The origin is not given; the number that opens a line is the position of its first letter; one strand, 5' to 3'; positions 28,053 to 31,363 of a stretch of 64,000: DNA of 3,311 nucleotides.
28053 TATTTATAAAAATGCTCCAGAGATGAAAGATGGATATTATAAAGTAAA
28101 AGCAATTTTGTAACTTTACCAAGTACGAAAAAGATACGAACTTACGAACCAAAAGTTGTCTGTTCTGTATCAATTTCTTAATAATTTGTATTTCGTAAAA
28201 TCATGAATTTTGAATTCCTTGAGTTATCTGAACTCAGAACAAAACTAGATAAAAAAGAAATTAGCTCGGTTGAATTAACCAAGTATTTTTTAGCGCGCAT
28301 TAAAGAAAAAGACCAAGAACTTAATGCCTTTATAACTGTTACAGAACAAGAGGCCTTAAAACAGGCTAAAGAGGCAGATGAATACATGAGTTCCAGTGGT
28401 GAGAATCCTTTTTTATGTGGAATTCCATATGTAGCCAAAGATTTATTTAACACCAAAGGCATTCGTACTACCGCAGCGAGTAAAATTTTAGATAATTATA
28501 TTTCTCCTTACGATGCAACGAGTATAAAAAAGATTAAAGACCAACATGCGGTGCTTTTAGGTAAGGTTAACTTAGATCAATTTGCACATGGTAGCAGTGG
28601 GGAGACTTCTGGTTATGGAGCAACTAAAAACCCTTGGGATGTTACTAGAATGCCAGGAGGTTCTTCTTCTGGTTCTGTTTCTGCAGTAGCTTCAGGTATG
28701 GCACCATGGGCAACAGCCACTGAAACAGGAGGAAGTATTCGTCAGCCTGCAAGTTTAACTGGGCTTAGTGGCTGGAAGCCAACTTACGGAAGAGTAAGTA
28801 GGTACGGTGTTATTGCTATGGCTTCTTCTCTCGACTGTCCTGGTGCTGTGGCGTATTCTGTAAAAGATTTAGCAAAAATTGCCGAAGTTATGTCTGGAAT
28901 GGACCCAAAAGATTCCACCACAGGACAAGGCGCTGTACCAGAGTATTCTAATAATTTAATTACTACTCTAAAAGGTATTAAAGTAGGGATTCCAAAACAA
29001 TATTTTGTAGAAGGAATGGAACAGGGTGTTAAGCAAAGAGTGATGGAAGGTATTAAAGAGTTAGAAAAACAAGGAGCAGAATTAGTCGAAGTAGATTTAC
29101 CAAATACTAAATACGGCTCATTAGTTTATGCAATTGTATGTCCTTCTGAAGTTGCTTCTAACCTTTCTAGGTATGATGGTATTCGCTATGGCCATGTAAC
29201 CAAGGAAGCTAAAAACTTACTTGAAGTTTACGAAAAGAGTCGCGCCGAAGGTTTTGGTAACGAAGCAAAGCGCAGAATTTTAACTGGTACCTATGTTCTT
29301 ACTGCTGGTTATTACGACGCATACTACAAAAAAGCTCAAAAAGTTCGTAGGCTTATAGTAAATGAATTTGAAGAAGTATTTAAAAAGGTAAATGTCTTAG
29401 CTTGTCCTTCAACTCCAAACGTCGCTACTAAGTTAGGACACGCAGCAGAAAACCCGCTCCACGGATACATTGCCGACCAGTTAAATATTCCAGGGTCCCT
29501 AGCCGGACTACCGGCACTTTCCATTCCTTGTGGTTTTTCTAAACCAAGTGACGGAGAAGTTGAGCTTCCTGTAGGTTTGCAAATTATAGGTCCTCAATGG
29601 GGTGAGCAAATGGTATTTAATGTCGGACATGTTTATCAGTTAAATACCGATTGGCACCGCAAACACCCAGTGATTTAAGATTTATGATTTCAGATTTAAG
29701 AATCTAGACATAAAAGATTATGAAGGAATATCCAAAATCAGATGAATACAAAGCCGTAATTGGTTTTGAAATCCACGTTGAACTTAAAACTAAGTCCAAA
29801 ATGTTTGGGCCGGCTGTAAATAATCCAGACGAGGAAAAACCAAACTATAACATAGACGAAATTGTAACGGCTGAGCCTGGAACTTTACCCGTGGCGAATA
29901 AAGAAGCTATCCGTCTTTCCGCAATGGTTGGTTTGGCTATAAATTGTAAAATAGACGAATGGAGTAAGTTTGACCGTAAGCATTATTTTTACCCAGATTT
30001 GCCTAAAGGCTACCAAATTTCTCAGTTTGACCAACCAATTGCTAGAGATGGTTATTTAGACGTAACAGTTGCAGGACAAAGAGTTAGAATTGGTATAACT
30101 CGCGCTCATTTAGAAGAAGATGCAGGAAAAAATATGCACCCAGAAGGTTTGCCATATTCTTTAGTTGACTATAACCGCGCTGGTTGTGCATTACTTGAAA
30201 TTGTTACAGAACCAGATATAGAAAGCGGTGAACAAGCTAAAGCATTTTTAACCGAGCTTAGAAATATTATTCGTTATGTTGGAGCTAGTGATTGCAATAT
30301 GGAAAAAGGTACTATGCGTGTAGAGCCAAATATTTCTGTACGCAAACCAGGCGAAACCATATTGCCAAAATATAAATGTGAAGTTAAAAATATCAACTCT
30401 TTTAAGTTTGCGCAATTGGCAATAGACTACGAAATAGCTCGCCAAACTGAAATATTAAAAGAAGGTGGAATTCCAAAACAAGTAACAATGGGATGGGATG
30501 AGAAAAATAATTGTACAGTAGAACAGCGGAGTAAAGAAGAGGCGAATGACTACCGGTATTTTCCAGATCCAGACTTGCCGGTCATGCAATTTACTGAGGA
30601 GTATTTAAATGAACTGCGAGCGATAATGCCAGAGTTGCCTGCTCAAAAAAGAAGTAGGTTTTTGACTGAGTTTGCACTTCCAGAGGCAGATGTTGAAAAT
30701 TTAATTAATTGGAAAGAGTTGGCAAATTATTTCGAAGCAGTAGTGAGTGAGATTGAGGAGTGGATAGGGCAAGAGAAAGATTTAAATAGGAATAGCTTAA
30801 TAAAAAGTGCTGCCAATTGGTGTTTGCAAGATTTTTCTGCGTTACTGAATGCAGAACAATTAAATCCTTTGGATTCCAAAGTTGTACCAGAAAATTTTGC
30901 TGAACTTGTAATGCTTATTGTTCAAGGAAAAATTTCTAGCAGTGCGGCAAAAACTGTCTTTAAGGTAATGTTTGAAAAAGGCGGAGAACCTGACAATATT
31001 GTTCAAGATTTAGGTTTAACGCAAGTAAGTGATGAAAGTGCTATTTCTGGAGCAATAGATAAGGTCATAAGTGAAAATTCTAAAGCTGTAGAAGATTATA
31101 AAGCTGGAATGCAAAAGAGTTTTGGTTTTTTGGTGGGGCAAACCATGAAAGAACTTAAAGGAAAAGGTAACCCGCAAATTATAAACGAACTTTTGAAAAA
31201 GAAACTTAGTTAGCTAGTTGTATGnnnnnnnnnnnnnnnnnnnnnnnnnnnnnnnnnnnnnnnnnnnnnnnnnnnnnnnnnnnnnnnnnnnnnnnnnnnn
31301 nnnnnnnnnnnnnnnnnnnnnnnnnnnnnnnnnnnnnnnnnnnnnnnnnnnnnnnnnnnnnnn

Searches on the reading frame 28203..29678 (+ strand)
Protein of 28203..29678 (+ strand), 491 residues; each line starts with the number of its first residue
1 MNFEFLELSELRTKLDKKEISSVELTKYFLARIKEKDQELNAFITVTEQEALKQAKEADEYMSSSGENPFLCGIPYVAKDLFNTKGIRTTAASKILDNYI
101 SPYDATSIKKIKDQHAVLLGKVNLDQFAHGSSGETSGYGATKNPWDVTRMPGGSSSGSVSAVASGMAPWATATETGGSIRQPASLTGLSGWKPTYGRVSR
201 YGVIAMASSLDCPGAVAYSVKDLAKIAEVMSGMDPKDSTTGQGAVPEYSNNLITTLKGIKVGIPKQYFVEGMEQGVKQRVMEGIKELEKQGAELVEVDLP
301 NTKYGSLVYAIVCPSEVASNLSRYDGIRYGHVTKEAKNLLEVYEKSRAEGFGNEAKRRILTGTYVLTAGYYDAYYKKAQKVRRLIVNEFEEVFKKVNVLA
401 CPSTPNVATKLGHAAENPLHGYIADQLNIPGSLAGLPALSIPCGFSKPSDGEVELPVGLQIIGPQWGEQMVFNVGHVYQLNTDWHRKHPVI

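Call 12: search_protein_families(library=pfam, proteins=[window:28203-29678:+], max_evalue=0.00001)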
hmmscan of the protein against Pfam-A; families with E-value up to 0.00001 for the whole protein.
window:28203-29678:+ (491 aa): 1 family
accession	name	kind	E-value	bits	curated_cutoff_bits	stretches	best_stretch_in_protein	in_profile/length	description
PF01425.27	Amidase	-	3.6e-137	458.5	27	1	24-471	1-444/445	Amidase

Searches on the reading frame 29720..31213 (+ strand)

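Call 12: search_protein_families(library=pfam, proteins=[window:29720-31213:+], max_evalue=0.00001)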
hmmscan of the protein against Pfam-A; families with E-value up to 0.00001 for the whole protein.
window:29720-31213:+ (497 aa): 2 families
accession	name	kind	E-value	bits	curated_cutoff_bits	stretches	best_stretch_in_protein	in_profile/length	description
PF02934.20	GatB_N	-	3.7e-109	364.6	23.4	1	13-296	2-276/277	GatB/GatE catalytic domain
PF02637.23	GatB_Yqey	-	5.6e-46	156.5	27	1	361-496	13-148/148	GatB domain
